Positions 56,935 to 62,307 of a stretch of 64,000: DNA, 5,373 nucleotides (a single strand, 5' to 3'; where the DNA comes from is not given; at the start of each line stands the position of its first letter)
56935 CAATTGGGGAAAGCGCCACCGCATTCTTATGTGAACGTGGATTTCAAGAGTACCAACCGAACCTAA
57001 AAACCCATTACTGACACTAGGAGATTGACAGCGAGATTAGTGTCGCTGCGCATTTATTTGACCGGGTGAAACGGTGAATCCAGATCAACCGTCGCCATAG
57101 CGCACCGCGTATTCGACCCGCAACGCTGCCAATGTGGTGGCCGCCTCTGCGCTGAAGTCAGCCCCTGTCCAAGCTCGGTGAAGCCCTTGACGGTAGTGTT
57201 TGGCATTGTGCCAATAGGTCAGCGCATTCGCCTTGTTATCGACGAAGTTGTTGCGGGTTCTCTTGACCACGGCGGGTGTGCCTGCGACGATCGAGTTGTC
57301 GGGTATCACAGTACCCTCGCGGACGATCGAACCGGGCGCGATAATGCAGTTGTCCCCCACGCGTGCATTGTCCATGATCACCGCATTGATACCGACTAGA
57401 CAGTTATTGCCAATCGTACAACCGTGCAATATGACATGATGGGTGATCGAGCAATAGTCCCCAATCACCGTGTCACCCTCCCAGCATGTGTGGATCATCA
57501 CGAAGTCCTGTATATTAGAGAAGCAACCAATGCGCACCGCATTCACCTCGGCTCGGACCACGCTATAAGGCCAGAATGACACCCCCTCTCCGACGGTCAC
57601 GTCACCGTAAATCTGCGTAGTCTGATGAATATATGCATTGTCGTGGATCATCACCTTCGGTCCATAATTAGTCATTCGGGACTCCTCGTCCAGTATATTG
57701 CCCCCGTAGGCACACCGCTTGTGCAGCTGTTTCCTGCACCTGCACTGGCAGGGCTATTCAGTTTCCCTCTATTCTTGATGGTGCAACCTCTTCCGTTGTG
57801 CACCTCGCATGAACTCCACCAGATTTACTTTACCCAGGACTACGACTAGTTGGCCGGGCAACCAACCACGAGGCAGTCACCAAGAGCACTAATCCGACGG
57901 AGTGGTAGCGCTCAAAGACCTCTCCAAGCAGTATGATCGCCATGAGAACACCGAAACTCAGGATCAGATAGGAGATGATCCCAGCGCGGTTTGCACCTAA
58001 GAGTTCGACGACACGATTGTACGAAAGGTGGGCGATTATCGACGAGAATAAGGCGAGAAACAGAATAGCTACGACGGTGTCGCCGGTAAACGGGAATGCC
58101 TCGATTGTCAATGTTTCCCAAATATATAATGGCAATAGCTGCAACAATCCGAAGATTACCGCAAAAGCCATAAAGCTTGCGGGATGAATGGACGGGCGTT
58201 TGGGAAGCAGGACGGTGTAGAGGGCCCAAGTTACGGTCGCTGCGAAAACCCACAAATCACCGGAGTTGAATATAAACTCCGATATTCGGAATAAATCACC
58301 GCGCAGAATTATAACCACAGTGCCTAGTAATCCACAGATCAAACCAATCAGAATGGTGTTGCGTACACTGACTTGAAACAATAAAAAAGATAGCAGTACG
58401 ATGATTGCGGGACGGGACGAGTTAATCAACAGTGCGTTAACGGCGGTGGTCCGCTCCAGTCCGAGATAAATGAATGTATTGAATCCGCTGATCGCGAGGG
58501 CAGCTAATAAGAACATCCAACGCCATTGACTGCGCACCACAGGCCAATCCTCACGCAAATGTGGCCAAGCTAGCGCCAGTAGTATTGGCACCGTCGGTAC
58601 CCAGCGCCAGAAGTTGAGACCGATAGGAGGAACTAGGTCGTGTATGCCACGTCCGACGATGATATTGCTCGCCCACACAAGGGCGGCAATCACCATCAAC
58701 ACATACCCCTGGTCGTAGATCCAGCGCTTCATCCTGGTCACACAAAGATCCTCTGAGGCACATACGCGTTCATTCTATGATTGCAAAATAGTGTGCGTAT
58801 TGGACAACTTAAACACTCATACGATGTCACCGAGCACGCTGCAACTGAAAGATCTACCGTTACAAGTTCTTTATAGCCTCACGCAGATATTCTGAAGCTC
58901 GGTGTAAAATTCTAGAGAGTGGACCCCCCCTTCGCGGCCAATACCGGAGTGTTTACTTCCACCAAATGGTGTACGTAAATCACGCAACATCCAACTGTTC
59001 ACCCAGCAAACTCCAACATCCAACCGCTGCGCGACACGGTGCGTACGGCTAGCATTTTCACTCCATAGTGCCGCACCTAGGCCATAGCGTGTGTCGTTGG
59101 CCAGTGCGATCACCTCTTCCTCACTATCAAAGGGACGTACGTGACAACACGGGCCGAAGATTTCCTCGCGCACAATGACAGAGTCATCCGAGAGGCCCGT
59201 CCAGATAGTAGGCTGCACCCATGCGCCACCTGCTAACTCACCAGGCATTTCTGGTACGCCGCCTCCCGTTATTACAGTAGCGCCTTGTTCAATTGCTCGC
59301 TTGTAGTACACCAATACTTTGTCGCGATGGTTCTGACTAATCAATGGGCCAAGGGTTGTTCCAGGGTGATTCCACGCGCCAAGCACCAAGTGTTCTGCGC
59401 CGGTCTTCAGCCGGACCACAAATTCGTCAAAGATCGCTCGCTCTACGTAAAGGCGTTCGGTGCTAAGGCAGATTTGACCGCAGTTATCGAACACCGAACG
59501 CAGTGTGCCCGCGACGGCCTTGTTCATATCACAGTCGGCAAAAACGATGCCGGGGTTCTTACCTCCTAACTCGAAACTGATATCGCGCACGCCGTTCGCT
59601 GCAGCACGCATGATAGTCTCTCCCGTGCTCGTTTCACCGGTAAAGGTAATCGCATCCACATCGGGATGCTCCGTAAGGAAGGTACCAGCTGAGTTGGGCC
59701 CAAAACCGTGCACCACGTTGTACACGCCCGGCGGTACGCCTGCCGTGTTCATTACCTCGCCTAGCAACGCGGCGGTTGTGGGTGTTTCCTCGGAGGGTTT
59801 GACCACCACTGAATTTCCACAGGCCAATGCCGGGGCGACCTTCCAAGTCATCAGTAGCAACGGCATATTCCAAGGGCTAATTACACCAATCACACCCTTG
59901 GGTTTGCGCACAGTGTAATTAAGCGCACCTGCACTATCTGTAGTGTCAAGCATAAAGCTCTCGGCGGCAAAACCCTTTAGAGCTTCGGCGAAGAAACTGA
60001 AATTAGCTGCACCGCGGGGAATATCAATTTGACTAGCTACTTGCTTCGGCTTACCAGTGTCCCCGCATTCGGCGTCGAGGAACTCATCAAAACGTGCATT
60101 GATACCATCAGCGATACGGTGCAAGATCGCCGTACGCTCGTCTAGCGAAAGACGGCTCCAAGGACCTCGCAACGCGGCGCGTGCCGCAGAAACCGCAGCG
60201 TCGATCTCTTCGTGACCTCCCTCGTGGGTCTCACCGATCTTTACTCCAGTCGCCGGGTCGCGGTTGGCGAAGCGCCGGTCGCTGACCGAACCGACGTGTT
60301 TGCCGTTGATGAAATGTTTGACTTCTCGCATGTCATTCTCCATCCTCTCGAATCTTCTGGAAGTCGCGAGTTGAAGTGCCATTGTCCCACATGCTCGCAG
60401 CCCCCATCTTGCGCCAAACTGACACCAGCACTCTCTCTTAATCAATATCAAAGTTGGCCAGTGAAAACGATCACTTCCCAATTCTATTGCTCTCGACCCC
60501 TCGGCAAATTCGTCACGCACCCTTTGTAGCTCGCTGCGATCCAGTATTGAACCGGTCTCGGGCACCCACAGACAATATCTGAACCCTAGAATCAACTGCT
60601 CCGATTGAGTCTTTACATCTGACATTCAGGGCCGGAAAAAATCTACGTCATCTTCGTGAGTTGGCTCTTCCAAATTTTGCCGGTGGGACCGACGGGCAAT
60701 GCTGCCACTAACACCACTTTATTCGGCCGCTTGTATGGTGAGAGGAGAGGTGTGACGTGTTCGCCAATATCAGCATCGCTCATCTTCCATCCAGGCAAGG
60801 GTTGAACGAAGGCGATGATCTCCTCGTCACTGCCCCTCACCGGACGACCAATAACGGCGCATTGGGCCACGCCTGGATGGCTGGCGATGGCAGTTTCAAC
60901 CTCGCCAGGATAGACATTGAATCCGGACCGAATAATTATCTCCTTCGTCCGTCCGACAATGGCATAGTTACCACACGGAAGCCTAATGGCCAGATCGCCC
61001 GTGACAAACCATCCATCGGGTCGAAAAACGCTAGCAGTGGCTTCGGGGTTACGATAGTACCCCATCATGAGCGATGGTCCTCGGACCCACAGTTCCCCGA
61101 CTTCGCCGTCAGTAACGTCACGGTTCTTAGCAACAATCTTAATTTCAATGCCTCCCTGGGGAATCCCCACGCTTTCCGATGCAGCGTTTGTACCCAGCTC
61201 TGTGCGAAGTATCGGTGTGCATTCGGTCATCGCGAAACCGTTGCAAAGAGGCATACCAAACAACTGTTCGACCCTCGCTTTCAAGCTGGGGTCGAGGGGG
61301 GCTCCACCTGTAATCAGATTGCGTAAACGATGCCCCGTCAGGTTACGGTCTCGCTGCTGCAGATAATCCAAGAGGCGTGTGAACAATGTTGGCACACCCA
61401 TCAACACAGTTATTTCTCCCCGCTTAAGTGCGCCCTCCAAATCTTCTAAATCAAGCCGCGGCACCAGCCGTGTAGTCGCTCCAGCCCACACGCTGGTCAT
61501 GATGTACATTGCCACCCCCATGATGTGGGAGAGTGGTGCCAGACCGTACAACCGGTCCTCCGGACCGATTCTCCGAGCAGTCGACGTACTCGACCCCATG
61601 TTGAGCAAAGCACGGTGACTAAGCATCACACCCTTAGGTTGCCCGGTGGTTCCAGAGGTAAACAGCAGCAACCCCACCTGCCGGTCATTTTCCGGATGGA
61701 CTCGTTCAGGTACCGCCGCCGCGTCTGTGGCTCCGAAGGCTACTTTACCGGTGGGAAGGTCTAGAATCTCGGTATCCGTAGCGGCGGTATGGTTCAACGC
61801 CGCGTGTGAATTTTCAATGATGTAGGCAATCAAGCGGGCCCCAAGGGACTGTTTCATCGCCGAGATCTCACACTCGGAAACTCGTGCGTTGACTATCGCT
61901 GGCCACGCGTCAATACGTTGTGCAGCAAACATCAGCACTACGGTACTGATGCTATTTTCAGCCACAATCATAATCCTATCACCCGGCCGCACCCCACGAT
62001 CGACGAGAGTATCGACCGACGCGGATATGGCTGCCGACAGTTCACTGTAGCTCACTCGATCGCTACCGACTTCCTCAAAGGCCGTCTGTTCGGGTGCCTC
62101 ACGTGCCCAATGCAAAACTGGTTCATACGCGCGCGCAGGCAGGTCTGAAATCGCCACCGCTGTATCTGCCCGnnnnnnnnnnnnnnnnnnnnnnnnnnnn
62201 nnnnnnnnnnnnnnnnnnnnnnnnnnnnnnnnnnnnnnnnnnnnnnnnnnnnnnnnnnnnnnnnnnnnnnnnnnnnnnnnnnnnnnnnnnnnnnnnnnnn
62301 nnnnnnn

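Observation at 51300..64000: Lower-GC aromatic island: hydroxycinnamate cleavage paired with a prFMN (de)carboxylase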

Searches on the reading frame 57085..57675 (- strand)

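Call 3: search_protein_families(library=pfam, proteins=[window:57085-57675:-])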
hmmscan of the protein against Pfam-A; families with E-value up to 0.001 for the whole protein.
window:57085-57675:- (196 aa): 4 families
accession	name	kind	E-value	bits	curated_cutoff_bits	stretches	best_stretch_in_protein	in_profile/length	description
PF00132.30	Hexapep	-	1.7e-22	78.5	27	2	85-119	1-35/36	Bacterial transferase hexapeptide (six repeats)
PF25084.1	LbH_EIF2B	-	6.7e-10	39.4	54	1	54-130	17-87/105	EIF2B subunit epsilon LbH domain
PF24894.1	Hexapep_GlmU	-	0.00016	22.2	23.3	0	46-97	40-86/104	GlmU-like, C-terminal hexapeptide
PF14602.12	Hexapep_2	-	0.00045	20.3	27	1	87-118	3-32/34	Hexapeptide repeat of succinyl-transferase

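Call 4: search_protein_families(library=ncbifam, proteins=[window:57085-57675:-])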
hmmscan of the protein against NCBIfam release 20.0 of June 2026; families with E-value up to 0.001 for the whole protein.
window:57085-57675:- (196 aa): 43 families (the best 25 are shown)
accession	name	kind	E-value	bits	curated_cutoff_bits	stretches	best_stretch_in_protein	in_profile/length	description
NF050158.1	CarbAnhydGPos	equivalog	7.7e-37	126.6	250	1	9-163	11-167/172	gamma carbonic anhydrase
TIGR02287.1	PaaY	equivalog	4e-33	114.7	319.6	1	8-164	9-167/192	phenylacetic acid degradation protein PaaY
NF010150.1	PRK13627.1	equivalog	2.6e-28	99.1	305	1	9-167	12-172/196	carnitine operon protein CaiE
NF053794.1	beta_CO2some_M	equivalog_domain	4.9e-18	65.4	550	1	9-170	21-193/320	beta-carboxysome scaffolding protein CcmM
TIGR03570.1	NeuD_NnaD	subfamily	2.3e-17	63.2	160.8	1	15-135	89-201/202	NeuD/PglB/VioB family sugar acetyltransferase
NF040597.1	carb_anhyd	equivalog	2.3e-16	60.1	380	1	9-139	62-211/248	carbonic anhydrase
TIGR01852.1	lipid_A_lpxA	equivalog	1e-11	44.6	231.05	1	5-137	26-171/254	acyl-ACP--UDP-N-acetylglucosamine O-acyltransferase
NF002060.0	PRK00892.1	subfamily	1.5e-11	44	207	1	65-131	110-177/345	UDP-3-O-(3-hydroxymyristoyl)glucosamine N-acyltransferase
TIGR03532.1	DapD_Ac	equivalog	4.8e-11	42.7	231.75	1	85-148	160-221/231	2,3,4,5-tetrahydropyridine-2,6-dicarboxylate N-acetyltransferase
TIGR01853.1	lipid_A_lpxD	equivalog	5e-11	42.1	242.5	2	87-139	106-158/325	UDP-3-O-(3-hydroxymyristoyl)glucosamine N-acyltransferase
NF007240.0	PRK09677.1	equivalog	3.2e-10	39.8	243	2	88-142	133-185/192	putative lipopolysaccharide biosynthesis O-acetyl transferase WbbJ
NF010935.0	PRK14355.1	equivalog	7.2e-10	38.1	718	1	59-158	277-373/459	bifunctional UDP-N-acetylglucosamine diphosphorylase/glucosamine-1-phosphate N-acetyltransferase GlmU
NF003657.0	PRK05289.1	equivalog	7.3e-10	38.4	226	1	5-137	31-176/264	acyl-ACP--UDP-N-acetylglucosamine O-acyltransferase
TIGR03308.1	phn_thr-fam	hypoth_equivalog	7.7e-09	35.7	201.65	1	83-158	106-180/204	phosphonate metabolim protein, transferase hexapeptide repeat family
TIGR01173.1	glmU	equivalog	1.6e-08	33.8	366.85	1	60-158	272-367/452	bifunctional UDP-N-acetylglucosamine diphosphorylase/glucosamine-1-phosphate N-acetyltransferase GlmU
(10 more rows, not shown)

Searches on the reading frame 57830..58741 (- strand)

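Call 3: search_protein_families(library=pfam, proteins=[window:57830-58741:-])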
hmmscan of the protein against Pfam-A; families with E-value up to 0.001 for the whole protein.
window:57830-58741:- (303 aa): 1 family
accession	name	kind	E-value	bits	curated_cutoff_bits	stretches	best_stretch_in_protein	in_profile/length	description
PF00892.27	EamA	-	2.6e-38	131.8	28.2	2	12-145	3-134/135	EamA-like transporter family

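Call 4: search_protein_families(library=ncbifam, proteins=[window:57830-58741:-])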
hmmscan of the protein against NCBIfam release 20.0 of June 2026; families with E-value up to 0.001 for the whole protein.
window:57830-58741:- (303 aa): 3 families
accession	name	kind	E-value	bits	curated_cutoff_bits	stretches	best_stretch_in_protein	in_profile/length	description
TIGR00950.1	2A78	equivalog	5e-21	75.3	230.2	1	57-290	34-262/264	carboxylate/amino acid/amine transporter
NF050091.1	ArAmAcExpYddG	equivalog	5.7e-14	52.3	300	1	17-214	11-205/285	aromatic amino acid exporter YddG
NF008432.0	PRK11272.1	equivalog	9.1e-08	31.7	270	1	19-300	18-291/294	drug/metabolite exporter YedA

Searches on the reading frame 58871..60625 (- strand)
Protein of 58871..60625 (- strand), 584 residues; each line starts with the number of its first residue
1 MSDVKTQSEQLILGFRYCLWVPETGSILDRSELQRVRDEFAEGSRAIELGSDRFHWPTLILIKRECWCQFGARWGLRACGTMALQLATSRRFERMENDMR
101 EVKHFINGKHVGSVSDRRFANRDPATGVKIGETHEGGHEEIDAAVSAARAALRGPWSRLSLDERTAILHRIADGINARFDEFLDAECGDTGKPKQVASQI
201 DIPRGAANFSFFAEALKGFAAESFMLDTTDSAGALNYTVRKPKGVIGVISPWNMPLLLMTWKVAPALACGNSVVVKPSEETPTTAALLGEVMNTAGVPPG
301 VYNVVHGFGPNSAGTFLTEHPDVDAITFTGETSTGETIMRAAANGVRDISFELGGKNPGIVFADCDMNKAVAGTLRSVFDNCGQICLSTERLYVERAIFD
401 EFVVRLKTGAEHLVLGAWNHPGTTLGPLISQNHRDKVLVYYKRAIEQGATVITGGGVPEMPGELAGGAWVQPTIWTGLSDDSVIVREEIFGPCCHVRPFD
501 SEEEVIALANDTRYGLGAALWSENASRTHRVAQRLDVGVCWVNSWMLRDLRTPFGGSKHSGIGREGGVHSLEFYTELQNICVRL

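Call 3: search_protein_families(library=pfam, proteins=[window:58871-60625:-])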
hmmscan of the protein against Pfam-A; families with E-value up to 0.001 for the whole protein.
window:58871-60625:- (584 aa): 1 family
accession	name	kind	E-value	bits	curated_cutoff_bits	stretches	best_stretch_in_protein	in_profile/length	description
PF00171.27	Aldedh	-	1e-152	509.4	23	1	115-579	6-460/461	Aldehyde dehydrogenase family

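Call 4: search_protein_families(library=ncbifam, proteins=[window:58871-60625:-])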
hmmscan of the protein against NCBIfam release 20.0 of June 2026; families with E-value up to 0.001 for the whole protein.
window:58871-60625:- (584 aa): 43 families (the best 25 are shown)
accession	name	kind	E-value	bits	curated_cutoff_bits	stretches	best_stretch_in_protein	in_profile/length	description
TIGR03216.1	OH_muco_semi_DH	equivalog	2e-251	834.6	693.25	1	103-584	2-481/481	2-hydroxymuconic semialdehyde dehydrogenase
TIGR02299.1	HpaE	equivalog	6.8e-157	522.9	638.35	1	102-583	1-477/488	5-carboxymethyl-2-hydroxymuconate semialdehyde dehydrogenase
TIGR01804.1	BADH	equivalog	4.7e-139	463.9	668.6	1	105-577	1-466/467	betaine-aldehyde dehydrogenase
NF009725.0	PRK13252.1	equivalog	7.8e-137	456.6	593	1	99-584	4-481/488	betaine-aldehyde dehydrogenase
NF010000.0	PRK13473.1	subfamily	1.8e-126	422.6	615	1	102-582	3-472/475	aminobutyraldehyde dehydrogenase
NF045736.1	PaDhStyDRhodo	equivalog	5.4e-126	420.9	800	1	103-582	4-477/479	phenylacetaldehyde dehydrogenase StyD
NF045735.1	PaDhStyDPseudo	equivalog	2.2e-124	415.8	850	1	103-582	4-481/483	phenylacetaldehyde dehydrogenase StyD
NF007352.0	PRK09847.1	equivalog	6e-118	394.4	850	1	99-583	17-492/495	aldehyde dehydrogenase PuuC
TIGR01780.1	SSADH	subfamily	2.1e-109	366.4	646.35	1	123-577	3-447/448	succinate-semialdehyde dehydrogenase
NF006916.0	PRK09407.1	equivalog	1.5e-108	363.7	521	1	113-581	30-491/526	succinic semialdehyde dehydrogenase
NF050026.1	AcaldDHExaC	equivalog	3.9e-107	359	900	1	101-582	15-493/503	acetaldehyde dehydrogenase ExaC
NF042993.1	AlphKGSA_gudD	equivalog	1.6e-100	337.1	770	1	101-582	3-480/481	alpha-ketoglutaric semialdehyde dehydrogenase GucD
TIGR04284.1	aldehy_Rv0768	hypoth_equivalog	7.8e-99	331.8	775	1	104-581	3-477/480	aldehyde dehydrogenase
TIGR03374.1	ABALDH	equivalog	4.5e-97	325.8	909.3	1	103-583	3-472/472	aminobutyraldehyde dehydrogenase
NF052305.1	DioxValDhHalo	equivalog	1.5e-94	317.6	750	1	101-578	4-477/483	2,5-dioxovalerate dehydrogenase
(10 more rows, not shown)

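Call 38: search_solved_structures(query=window:58871-60343:-, max_evalue=1e-100)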
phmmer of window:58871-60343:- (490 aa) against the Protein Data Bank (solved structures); distinct sequences matched with E-value up to 1e-100: 33.
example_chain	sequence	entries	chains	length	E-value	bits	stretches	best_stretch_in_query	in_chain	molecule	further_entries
4i1w_A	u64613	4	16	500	8.7e-197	657.9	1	8-490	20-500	2-aminomuconate 6-semialdehyde dehydrogenase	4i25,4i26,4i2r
4npi_A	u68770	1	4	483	9.4e-197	657.7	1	9-490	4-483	2-aminomuconate 6-semialdehyde dehydrogenase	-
5kj5_A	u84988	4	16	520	5e-196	655.4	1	8-490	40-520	2-aminomuconate 6-semialdehyde dehydrogenase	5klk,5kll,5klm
4oe2_A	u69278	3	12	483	6.6e-196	654.9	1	9-490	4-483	2-aminomuconate 6-semialdehyde dehydrogenase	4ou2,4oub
5kln_A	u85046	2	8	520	1.4e-195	653.9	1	8-490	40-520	2-aminomuconate 6-semialdehyde dehydrogenase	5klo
7bzv_A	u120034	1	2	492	8.6e-191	638.1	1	5-490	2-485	2-aminomuconic 6-semialdehyde dehydrogenase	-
4u3w_A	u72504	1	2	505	6.3e-187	625.3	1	4-490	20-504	2-aminomuconate 6-semialdehyde dehydrogenase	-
5gtk_A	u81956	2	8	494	6e-114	384.6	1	6-489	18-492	Betaine-aldehyde dehydrogenase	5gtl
5gt6_A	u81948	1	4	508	6.7e-114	384.5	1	6-489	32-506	Betaine-aldehyde dehydrogenase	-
4qf6_A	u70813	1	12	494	3e-113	382.3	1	6-489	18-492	Aldehyde dehydrogenase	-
2d4e_A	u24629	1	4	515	4.5e-113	381.8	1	6-488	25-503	5-carboxymethyl-2-hydroxymuconate semialdehyde dehydrogenase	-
4qet_A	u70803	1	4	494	5.4e-113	381.5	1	6-489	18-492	Aldehyde dehydrogenase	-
7swk_A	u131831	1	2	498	3.1e-106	359.2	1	5-489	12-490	Betaine aldehyde dehydrogenase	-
8skf_A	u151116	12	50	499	3.8e-106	358.9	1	5-489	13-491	Betaine aldehyde dehydrogenase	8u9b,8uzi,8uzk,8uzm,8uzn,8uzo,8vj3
4o6r_A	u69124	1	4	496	6.5e-106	358.1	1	8-488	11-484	Aldehyde Dehydrogenase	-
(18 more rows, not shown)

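Call 52: search_solved_structures(query=window:58871-60343:-, max_evalue=1e-190, show_alignments=1)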
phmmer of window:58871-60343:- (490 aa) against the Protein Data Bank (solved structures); distinct sequences matched with E-value up to 1e-190: 6.
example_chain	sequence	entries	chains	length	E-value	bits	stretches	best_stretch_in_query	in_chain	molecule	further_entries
4i1w_A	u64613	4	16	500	8.7e-197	657.9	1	8-490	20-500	2-aminomuconate 6-semialdehyde dehydrogenase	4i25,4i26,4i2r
4npi_A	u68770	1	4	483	9.4e-197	657.7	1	9-490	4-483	2-aminomuconate 6-semialdehyde dehydrogenase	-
5kj5_A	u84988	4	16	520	5e-196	655.4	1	8-490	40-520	2-aminomuconate 6-semialdehyde dehydrogenase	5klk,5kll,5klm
4oe2_A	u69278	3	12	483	6.6e-196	654.9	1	9-490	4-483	2-aminomuconate 6-semialdehyde dehydrogenase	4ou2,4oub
5kln_A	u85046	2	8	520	1.4e-195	653.9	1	8-490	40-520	2-aminomuconate 6-semialdehyde dehydrogenase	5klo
7bzv_A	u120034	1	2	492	8.6e-191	638.1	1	5-490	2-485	2-aminomuconic 6-semialdehyde dehydrogenase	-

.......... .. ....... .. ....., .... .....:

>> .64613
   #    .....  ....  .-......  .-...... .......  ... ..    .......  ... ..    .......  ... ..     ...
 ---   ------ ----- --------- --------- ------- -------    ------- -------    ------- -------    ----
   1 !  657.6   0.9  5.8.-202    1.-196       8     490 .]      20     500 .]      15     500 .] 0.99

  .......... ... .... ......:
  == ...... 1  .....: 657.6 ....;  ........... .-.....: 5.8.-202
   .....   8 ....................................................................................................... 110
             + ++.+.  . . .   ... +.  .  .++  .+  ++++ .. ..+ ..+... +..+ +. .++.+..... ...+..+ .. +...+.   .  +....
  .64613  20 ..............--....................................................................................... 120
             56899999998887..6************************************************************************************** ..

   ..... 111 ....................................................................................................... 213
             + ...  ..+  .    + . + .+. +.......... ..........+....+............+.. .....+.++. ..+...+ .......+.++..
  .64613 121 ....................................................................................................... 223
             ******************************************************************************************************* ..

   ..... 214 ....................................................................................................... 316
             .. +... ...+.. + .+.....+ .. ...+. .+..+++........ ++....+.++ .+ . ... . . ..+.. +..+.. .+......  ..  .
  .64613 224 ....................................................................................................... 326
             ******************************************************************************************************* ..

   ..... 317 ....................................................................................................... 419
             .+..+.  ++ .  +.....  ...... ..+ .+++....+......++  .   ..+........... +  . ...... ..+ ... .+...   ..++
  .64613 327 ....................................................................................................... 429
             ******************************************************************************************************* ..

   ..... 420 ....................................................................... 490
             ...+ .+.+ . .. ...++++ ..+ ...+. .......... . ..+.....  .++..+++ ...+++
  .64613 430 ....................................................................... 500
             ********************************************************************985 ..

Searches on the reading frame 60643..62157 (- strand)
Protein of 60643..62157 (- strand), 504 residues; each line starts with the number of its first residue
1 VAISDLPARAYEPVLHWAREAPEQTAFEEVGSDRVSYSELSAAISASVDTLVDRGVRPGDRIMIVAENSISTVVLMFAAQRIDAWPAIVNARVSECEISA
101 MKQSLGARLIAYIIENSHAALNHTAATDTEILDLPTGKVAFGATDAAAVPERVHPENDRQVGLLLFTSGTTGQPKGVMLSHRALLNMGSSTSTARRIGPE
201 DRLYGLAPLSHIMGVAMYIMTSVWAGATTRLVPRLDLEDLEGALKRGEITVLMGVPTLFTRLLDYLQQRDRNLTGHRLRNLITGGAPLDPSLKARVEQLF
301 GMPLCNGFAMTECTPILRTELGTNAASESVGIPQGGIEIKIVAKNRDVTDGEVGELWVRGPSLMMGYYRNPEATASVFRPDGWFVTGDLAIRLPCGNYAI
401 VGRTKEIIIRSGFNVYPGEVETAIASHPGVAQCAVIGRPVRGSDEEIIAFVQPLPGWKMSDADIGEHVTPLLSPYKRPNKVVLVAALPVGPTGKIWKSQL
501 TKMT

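Call 3: search_protein_families(library=pfam, proteins=[window:60643-62157:-])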
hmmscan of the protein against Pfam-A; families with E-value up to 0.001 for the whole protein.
window:60643-62157:- (504 aa): 2 families
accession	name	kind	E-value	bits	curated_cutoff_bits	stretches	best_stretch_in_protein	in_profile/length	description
PF00501.34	AMP-binding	-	1.3e-75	255.1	29.9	1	16-368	3-384/384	AMP-binding enzyme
PF13193.12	AMP-binding_C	-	2.1e-14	54.6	24.5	1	419-494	1-76/76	AMP-binding enzyme C-terminal domain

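Call 4: search_protein_families(library=ncbifam, proteins=[window:60643-62157:-])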
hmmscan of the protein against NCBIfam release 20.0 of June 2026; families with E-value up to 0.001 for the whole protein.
window:60643-62157:- (504 aa): 107 families (the best 25 are shown)
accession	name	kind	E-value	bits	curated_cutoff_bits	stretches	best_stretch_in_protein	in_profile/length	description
NF004837.0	PRK06187.1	subfamily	8.5e-91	304.8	476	1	11-501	11-519/531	long-chain-fatty-acid--CoA ligase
NF004114.0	PRK05605.1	equivalog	2.9e-83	280.1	766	2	156-500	218-565/575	long-chain-fatty-acid--CoA ligase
NF005702.0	PRK07514.1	subfamily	9.2e-81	271.7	558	1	19-501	14-497/506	malonyl-CoA synthase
NF006572.0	PRK09088.1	equivalog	6.1e-78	262.7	696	1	17-502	10-485/491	acyl-CoA synthetase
NF005801.1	PRK07656.1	equivalog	3.5e-75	253.6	657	1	17-500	10-499/500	FadD3 family acyl-CoA ligase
NF009233.0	PRK12583.1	subfamily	2.6e-72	244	832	2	164-502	206-548/558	fatty acid CoA ligase family protein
NF005858.0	PRK07787.1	subfamily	8.5e-72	242.1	575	1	23-502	15-470/471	acyl-CoA synthetase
NF005307.0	PRK06839.1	equivalog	3.3e-70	237.1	748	1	33-503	26-492/496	o-succinylbenzoate--CoA ligase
NF006182.0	PRK08316.1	subfamily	6.4e-70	236.1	663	1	18-501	21-514/523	fatty acyl-CoA synthetase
NF052269.1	Staph_lig_FadD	equivalog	4.8e-68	229.7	650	1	31-503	24-492/499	long-chain-fatty-acid--CoA ligase FadD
NF004511.1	PRK05852.1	equivalog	7.4e-66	222.8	650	1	17-499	8-499/505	FadD7 family fatty acid--CoA ligase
NF006181.0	PRK08314.1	subfamily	1.7e-64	218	705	2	138-499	183-549/563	long-chain-fatty-acid--CoA ligase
NF052580.1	Str24CoAsynCasG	equivalog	6e-64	216.3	750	1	33-500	64-546/548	steroid-24-oyl-CoA synthetase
NF004229.0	PRK05677.1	subfamily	1.5e-63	215.1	879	1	157-500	205-551/563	long-chain-fatty-acid--CoA ligase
NF005676.0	PRK07470.1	equivalog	2.4e-63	214.6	774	1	17-501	29-526/544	acyl-CoA synthetase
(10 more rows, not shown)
